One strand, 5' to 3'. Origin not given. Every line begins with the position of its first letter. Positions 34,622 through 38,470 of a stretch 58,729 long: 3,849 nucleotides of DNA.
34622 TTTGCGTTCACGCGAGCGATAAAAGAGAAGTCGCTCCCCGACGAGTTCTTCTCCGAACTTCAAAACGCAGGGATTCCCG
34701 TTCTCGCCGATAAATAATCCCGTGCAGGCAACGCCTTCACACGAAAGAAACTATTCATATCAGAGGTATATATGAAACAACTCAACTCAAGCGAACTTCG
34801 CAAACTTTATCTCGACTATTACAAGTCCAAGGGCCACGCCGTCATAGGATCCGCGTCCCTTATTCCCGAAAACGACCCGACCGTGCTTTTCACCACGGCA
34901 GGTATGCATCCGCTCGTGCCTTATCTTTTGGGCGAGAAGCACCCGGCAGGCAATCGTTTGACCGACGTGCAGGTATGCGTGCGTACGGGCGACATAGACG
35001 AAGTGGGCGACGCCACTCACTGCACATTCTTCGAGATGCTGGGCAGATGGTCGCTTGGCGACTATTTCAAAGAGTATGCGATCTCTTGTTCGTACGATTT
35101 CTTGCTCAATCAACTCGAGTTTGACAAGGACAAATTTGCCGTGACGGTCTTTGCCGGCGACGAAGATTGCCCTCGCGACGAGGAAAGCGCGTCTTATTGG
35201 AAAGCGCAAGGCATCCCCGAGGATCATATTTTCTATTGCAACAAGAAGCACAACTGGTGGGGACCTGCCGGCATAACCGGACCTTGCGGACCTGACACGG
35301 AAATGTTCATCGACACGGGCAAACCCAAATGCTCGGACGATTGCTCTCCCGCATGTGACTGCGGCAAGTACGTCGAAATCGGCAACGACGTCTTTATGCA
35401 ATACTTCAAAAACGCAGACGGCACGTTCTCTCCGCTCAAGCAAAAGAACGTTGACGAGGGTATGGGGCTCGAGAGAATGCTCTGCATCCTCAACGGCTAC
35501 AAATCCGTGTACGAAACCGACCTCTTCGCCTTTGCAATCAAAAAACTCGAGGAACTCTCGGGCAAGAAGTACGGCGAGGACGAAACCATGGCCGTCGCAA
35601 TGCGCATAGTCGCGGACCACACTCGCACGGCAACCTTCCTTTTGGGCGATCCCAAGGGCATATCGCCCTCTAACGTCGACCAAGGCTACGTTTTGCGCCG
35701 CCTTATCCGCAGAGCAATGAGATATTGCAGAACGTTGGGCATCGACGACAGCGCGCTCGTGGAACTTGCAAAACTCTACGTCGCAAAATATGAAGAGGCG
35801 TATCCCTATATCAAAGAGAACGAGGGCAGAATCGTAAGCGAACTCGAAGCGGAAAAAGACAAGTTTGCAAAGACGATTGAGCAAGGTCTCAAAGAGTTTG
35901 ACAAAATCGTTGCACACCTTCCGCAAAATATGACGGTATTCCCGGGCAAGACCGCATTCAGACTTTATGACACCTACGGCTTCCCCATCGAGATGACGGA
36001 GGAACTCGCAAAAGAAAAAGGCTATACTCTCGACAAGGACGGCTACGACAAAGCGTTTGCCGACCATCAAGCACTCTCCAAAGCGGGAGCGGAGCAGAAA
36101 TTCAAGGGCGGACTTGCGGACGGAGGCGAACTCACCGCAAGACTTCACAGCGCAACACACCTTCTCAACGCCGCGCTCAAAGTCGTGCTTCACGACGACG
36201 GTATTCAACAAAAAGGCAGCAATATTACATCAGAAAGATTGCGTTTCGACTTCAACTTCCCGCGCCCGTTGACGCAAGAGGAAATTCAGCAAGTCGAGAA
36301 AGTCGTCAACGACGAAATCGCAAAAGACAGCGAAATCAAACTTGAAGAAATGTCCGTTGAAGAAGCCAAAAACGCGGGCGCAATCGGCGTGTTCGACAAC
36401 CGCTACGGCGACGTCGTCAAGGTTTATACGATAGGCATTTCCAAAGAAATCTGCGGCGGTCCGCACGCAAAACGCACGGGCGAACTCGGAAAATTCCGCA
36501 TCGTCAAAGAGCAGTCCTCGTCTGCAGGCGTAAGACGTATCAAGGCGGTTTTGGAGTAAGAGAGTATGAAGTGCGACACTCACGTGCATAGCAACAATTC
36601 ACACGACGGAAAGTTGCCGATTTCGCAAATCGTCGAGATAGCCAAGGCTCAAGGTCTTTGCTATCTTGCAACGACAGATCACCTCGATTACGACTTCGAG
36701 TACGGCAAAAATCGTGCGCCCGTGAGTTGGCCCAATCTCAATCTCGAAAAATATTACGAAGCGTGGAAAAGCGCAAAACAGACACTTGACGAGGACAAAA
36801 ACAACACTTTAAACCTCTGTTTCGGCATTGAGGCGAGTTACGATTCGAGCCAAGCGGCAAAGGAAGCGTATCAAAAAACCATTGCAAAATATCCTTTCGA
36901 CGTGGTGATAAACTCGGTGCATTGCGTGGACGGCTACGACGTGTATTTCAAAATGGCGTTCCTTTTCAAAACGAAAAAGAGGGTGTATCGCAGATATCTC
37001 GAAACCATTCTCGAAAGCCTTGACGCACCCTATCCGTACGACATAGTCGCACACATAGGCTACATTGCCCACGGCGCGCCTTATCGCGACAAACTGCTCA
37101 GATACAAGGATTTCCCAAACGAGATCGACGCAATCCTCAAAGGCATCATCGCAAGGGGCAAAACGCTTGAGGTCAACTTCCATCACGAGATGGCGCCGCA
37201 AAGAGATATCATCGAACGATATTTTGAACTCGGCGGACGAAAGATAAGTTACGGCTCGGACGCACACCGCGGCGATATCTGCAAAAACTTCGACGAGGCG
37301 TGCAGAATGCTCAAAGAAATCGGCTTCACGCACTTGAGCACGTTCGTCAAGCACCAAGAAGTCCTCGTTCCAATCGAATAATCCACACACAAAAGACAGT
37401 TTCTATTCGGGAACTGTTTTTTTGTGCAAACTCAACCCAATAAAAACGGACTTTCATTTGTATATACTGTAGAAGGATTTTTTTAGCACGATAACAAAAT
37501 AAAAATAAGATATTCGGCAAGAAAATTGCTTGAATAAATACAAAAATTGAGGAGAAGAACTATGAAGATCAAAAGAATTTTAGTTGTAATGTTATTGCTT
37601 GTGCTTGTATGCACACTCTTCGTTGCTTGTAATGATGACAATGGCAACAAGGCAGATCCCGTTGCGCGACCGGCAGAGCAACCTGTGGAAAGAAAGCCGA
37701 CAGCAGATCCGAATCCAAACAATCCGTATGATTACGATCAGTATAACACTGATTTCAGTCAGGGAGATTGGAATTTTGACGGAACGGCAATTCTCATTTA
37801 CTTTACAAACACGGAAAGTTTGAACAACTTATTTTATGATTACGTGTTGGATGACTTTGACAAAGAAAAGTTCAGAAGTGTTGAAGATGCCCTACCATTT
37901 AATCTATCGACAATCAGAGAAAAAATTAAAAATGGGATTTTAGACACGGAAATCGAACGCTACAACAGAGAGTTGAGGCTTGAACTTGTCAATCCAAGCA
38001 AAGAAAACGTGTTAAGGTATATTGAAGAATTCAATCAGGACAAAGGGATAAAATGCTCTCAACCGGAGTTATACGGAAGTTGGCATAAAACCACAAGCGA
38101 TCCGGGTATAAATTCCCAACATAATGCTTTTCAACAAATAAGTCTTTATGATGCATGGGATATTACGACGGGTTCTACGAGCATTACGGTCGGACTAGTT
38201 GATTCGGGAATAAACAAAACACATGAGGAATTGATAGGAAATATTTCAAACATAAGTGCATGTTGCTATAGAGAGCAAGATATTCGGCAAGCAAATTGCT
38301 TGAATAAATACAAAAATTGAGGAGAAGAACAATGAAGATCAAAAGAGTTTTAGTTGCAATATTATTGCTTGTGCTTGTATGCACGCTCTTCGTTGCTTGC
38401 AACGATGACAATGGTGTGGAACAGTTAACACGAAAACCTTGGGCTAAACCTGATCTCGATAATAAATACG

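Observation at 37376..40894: Three tandem subtilase cassettes sharing a near-identical promoter/leader/signal-peptide module but diverged propeptides; only the third is a complete protease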

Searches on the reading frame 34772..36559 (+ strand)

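Call 6: search_protein_families(library=pfam, proteins=[window:34772-36559:+], max_evalue=0.1)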
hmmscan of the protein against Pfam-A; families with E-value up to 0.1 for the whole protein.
window:34772-36559:+ (595 aa): 2 families
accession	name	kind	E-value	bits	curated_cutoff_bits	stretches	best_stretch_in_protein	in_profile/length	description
PF01411.24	tRNA-synt_2c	-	4.1e-134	448.6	30.3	1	8-444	1-436/552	tRNA synthetases class II (A)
PF07973.19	tRNA_SAD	-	9.5e-15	54.8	24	1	549-590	1-43/44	Threonyl and Alanyl tRNA synthetase second additional domain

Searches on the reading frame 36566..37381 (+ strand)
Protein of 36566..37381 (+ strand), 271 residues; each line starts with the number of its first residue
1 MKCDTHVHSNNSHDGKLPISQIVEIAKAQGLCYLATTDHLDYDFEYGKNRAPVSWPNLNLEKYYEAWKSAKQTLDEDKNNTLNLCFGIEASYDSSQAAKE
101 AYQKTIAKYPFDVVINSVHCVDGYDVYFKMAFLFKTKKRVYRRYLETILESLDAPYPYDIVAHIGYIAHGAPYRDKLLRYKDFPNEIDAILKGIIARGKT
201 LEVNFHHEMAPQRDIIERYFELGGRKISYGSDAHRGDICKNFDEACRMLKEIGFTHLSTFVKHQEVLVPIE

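Call 6: search_protein_families(library=pfam, proteins=[window:36566-37381:+], max_evalue=0.1)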
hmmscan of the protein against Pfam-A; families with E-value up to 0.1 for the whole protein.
window:36566-37381:+ (271 aa): 2 families
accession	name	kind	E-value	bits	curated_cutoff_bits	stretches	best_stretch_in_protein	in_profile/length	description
PF02811.25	PHP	-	1e-23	84.9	26.4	1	4-205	1-163/164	PHP domain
PF13174.12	TPR_6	-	0.06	14.5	26.3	0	96-110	17-31/33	Tetratricopeptide repeat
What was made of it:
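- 36566..37381 (+): hisJ-family PHP phosphatase gene. This is the conserved left flank of the locus, and its last codons begin the duplicated segment. Pfam PHP E = 1e-23 (call 6).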

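Call 67: search_protein_families(library=ncbifam, proteins=[window:36566-37381:+], max_evalue=0.01)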
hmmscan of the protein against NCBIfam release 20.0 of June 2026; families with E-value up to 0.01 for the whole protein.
window:36566-37381:+ (271 aa): 13 families
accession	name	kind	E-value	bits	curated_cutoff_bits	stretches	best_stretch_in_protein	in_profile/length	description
NF004086.0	PRK05588.1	equivalog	4.5e-43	148.1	321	1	4-254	3-241/255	histidinol phosphate phosphatase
TIGR01856.1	hisJ_fam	subfamily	5.4e-26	91.8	90.2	1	3-246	1-251/252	histidinol-phosphatase HisJ family protein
NF005597.0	PRK07329.1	equivalog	1e-22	81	303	1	3-267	4-255/257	hypothetical protein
NF005596.0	PRK07328.1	subfamily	1.6e-21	76.9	202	1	2-270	3-268/269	histidinol-phosphatase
NF005235.0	PRK06740.1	equivalog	4.7e-13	49.3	442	1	60-269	121-330/335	histidinol phosphate phosphatase domain-containing protein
NF005996.1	PRK08123.1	equivalog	1.9e-10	40.5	133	1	4-238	2-254/262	histidinol-phosphatase HisJ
NF006702.0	PRK09248.1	domain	5.4e-06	26.1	264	0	2-39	4-41/246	PHP domain-containing protein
NF041577.1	nside_bi_sphtase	equivalog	2.7e-05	23.5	400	1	2-41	3-41/276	3',5'-nucleoside bisphosphate phosphatase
NF005928.0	PRK07945.1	equivalog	4.5e-05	23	250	1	2-39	99-135/337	PHP domain-containing protein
NF006251.0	PRK08392.1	equivalog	9.9e-05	21.9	212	0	180-254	131-205/216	hypothetical protein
NF038032.1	CehA_McbA_metalo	domain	0.00017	21.1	80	1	2-39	4-40/315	CehA/McbA family metallohydrolase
NF006375.0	PRK08609.1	equivalog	0.00036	19.2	426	1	2-42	336-375/571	DNA polymerase/3'-5' exonuclease PolX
NF047791.1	RNaseRnm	equivalog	0.0077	15.5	375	0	3-39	3-38/275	RNase RNM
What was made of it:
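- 36566..37381 (+): NCBIfam TIGR01856 scores 91.8 against a cut-off of 90.2 (call 67).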

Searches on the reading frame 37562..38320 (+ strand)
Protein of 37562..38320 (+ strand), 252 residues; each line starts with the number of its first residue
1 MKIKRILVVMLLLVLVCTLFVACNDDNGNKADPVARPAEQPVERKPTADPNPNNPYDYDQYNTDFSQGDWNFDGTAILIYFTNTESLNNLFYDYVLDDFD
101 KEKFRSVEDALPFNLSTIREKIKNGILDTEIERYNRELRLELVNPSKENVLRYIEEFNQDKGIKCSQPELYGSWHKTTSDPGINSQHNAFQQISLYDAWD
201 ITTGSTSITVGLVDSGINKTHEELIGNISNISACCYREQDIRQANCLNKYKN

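Call 6: search_protein_families(library=pfam, proteins=[window:37562-38320:+], max_evalue=0.1)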
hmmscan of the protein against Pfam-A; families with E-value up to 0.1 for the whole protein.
window:37562-38320:+ (252 aa): 1 family
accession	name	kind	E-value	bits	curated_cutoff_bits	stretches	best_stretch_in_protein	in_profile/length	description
PF09716.15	ETRAMP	-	0.021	15.2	29.1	1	1-35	1-28/81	Malarial early transcribed membrane protein (ETRAMP)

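Call 67: search_protein_families(library=ncbifam, proteins=[window:37562-38320:+], max_evalue=0.01)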
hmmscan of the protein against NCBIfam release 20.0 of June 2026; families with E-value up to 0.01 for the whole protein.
window:37562-38320:+ (252 aa): 0 families

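Call 68: search_protein_families(library=padloc, proteins=[window:37562-38320:+], max_evalue=0.01)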
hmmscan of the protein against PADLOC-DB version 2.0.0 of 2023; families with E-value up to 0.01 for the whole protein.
window:37562-38320:+ (252 aa): 0 families
